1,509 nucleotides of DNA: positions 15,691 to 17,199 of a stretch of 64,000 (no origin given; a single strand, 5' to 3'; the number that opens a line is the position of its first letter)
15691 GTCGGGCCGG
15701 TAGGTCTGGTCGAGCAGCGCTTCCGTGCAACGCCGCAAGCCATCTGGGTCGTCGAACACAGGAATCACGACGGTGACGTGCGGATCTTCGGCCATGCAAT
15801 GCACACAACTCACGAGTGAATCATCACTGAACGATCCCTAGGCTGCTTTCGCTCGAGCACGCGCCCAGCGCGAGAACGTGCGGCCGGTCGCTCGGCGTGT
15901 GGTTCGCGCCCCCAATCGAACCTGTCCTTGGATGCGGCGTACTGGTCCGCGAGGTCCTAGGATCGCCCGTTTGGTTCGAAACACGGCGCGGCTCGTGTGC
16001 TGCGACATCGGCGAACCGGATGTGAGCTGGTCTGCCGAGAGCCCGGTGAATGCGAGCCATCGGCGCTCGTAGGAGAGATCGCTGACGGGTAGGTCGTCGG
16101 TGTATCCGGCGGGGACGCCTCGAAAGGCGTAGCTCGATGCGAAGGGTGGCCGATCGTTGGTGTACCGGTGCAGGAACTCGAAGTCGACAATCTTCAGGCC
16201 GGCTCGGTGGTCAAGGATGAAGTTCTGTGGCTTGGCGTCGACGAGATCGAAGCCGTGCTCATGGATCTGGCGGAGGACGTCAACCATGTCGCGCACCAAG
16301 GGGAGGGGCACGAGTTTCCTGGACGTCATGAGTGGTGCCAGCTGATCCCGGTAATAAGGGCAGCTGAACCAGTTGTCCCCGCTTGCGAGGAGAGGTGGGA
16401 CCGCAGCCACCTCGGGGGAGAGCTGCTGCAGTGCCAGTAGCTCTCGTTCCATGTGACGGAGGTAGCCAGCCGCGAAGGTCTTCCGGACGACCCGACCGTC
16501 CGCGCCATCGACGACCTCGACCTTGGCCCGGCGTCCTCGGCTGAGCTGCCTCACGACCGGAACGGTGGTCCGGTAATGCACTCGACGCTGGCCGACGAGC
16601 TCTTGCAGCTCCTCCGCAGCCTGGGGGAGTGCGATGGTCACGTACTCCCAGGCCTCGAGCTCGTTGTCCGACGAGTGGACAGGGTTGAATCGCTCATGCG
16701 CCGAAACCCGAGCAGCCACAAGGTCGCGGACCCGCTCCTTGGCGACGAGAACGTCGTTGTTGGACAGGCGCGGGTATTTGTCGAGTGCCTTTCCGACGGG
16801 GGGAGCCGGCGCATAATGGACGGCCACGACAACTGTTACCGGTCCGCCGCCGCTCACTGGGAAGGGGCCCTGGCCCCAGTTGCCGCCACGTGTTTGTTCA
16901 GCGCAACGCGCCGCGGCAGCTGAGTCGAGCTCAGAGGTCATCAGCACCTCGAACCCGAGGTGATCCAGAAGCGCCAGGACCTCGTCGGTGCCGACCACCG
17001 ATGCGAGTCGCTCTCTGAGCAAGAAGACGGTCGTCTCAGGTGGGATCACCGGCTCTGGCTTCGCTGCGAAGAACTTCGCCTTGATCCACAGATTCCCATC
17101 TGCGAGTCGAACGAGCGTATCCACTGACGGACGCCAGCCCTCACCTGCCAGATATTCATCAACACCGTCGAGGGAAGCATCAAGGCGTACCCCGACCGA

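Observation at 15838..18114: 758-aa multidomain protein with C-terminal APH/choline-kinase-like catalytic core inside the glycan locus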

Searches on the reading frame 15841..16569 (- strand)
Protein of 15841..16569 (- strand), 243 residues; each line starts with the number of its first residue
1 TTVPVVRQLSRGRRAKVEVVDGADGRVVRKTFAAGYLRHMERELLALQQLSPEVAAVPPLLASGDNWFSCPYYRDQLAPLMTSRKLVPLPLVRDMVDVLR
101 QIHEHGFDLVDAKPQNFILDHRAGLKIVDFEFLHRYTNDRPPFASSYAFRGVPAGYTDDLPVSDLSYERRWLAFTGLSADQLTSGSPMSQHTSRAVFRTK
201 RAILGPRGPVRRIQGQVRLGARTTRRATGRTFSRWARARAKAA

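Call 28: search_solved_structures(query=A3, max_evalue=1, show_alignments=2)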
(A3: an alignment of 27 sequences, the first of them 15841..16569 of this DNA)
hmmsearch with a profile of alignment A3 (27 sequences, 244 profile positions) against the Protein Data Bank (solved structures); distinct sequences matched with E-value up to 1: 1443 (the best 60 are shown).
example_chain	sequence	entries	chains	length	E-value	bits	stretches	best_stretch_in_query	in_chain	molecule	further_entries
4cqg_A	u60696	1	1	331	2e-09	40.3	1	90-137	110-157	Maternal embryonic leucine zipper kinase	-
4bfm_A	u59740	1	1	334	2.1e-09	40.3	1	90-137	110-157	MATERNAL EMBRYONIC LEUCINE ZIPPER KINASE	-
5tvt_A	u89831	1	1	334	2.3e-09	40.2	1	88-136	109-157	Maternal embryonic leucine zipper kinase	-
5ih8_A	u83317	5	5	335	2.3e-09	40.2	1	88-136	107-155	Maternal embryonic leucine zipper kinase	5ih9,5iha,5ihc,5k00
6vxr_A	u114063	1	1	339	2.3e-09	40.2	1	88-136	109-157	Maternal embryonic leucine zipper kinase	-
5twl_A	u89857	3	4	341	2.3e-09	40.1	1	88-136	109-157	Maternal embryonic leucine zipper kinase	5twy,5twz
6gvx_A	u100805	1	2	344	2.4e-09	40.1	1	88-136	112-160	Maternal embryonic leucine zipper kinase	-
5twu_A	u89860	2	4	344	2.4e-09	40.1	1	88-136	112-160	Maternal embryonic leucine zipper kinase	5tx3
4bky_A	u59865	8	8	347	2.4e-09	40.1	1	88-136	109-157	MATERNAL EMBRYONIC LEUCINE ZIPPER KINASE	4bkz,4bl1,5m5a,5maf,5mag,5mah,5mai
9f31_A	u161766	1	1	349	2.4e-09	40.1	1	88-136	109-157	Maternal embryonic leucine zipper kinase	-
4umq_A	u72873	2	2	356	2.4e-09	40.1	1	88-136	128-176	MATERNAL EMBRYONIC LEUCINE ZIPPER KINASE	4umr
4umt_A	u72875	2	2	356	2.5e-09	40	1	88-136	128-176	MATERNAL EMBRYONIC LEUCINE ZIPPER KINASE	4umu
4d2p_A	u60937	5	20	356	2.5e-09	40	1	88-136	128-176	MATERNAL EMBRYONIC LEUCINE ZIPPER KINASE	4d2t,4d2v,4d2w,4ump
4ixp_A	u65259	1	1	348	7.9e-08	35.1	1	88-135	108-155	Maternal embryonic leucine zipper kinase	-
3oz6_A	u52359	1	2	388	2.6e-07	33.4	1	27-175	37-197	Mitogen-activated protein kinase 1, serine/threonine protein kinase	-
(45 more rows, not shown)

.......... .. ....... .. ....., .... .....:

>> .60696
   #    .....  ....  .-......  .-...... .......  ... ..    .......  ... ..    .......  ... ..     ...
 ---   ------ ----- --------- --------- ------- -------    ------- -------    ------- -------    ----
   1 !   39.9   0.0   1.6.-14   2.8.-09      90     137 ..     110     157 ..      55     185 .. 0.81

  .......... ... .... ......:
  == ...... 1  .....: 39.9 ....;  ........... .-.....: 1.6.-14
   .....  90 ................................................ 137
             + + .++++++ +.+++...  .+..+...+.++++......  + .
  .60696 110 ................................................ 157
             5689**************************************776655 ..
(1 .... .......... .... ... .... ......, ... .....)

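Call 54: search_protein_families(library=pfam, alignment_id=A3, max_evalue=1)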
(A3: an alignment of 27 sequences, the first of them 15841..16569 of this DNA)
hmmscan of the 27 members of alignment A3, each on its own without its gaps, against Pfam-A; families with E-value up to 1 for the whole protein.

A. member 1, window:15841-16569:- (243 aa): 2 families
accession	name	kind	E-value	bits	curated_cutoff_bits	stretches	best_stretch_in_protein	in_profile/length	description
PF00069.31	Pkinase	-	4.5e-05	23.4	31.7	1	92-140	104-152/263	Protein kinase domain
PF14531.12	Kinase-like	-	0.11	12.2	25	1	96-138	155-197/289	Kinase-like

B. families by the number of members that match (of 27 scanned): 9 families
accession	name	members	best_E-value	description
PF00069.31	Pkinase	25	6.2e-07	Protein kinase domain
PF01636.29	APH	10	4.9e-05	Phosphotransferase enzyme family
PF01163.29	RIO1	6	0.0038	RIO domain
PF03109.22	ABC1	6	0.0044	ABC1 atypical kinase-like domain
PF14531.12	Kinase-like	5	0.024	Kinase-like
PF08632.15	Zds_C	1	0.12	Activator of mitotic machinery Cdc14 phosphatase activation C-term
PF06293.20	Kdo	1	0.12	Lipopolysaccharide kinase (Kdo/WaaP) family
PF01633.27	Choline_kinase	1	0.19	Choline/ethanolamine kinase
PF12260.14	PIP49_C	1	0.21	Protein-kinase domain of FAM69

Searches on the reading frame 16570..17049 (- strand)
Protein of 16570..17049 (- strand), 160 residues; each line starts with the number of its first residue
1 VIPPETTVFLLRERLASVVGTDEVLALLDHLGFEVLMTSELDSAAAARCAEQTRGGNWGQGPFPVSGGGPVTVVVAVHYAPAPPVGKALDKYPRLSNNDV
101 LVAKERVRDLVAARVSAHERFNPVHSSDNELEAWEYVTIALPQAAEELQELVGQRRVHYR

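Call 35: search_solved_structures(query=A5, max_evalue=10, show_alignments=3)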
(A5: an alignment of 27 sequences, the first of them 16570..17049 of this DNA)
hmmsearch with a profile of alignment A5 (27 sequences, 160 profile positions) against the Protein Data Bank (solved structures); distinct sequences matched with E-value up to 10: 51.
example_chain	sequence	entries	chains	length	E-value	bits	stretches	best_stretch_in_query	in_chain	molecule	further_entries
2b8q_A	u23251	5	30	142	0.00083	22.5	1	114-147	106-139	Probable nucleoside diphosphate kinase | Nucleoside diphosphate kinase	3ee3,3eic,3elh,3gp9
3fbf_A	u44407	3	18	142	0.00083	22.5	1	114-147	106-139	Nucleoside diphosphate kinase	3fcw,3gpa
3ejm_A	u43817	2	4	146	0.0009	22.4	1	114-147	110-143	Nucleoside diphosphate kinase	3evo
3em1_A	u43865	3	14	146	0.0009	22.4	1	114-147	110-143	Nucleoside diphosphate kinase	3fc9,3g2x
2b8p_A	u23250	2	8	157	0.0012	22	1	114-147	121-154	Probable nucleoside diphosphate kinase | Nucleoside diphosphate kinase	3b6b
5x00_A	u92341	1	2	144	0.0019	21.3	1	114-144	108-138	Nucleoside diphosphate kinase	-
3evw_A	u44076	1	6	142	0.0074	19.4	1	116-147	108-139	Nucleoside diphosphate kinase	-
3fbb_A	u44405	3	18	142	0.0074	19.4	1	116-147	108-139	Nucleoside diphosphate kinase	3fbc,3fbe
3emt_A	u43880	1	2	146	0.0078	19.3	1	116-147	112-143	Nucleoside diphosphate kinase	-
3ddi_A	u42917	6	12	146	0.0078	19.3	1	116-147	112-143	Nucleoside diphosphate kinase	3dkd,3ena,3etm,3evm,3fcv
6ay1_A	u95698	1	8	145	0.022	17.9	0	8-43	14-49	Nucleoside diphosphate kinase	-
9sfo_A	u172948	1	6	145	0.036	17.2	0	106-141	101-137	Nucleoside diphosphate kinase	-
3vgu_A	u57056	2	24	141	0.041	17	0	7-47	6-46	Nucleoside diphosphate kinase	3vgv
9rvw_A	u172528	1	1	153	0.046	16.8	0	4-35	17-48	Nucleoside diphosphate kinase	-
8j07_v1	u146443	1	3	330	0.082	16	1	7-143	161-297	Thioredoxin domain-containing protein 6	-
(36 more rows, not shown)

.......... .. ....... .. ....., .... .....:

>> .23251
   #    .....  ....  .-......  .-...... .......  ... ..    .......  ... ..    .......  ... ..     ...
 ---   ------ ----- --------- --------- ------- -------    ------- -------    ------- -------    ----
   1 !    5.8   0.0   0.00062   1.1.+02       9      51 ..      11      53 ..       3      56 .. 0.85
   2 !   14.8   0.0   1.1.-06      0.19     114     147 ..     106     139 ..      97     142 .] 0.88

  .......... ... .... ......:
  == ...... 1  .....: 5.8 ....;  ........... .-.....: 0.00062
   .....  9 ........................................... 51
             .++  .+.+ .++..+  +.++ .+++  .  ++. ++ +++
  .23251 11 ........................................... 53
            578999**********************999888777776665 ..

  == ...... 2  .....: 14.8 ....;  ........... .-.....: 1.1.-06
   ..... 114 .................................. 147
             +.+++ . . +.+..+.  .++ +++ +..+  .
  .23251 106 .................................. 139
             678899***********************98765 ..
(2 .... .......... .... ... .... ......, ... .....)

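Call 47: search_protein_families(library=pfam, alignment_id=A5, max_evalue=10)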
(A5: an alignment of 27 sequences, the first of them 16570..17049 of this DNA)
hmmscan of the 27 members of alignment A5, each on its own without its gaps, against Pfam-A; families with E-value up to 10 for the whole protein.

A. member 1, window:16570-17049:- (160 aa): 1 family
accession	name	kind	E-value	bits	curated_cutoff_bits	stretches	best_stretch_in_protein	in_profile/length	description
PF12631.12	MnmE_helical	-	0.089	13.3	40.1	1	96-155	141-197/211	MnmE helical domain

B. families by the number of members that match (of 27 scanned): 11 families
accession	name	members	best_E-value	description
PF00334.24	NDK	11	1.3e-05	Nucleoside diphosphate kinase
PF02668.22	TauD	2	0.12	Taurine catabolism dioxygenase TauD, TfdA family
PF22422.2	MGH1-like_GH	1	0.031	Mannosylglycerate hydrolase MGH1-like glycoside hydrolase domain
PF13716.11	CRAL_TRIO_2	1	0.045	Divergent CRAL/TRIO domain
PF12631.12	MnmE_helical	1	0.089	MnmE helical domain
PF08936.15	CsoSCA_C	1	0.11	Carboxysome Shell Carbonic Anhydrase, C-terminal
PF06574.18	FAD_syn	1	0.13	FAD synthetase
PF22773.1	Myo1_CA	1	0.13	Myosin-1, central acidic domain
PF18561.7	Regnase_1_C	1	0.15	Endoribonuclease Regnase 1/ ZC3H12 C-terminal domain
PF24373.1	DUF7529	1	0.16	Family of unknown function (DUF7529)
PF21712.3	RASSF8-10_RA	1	0.22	Ras association domain-containing protein 8/10, RA domain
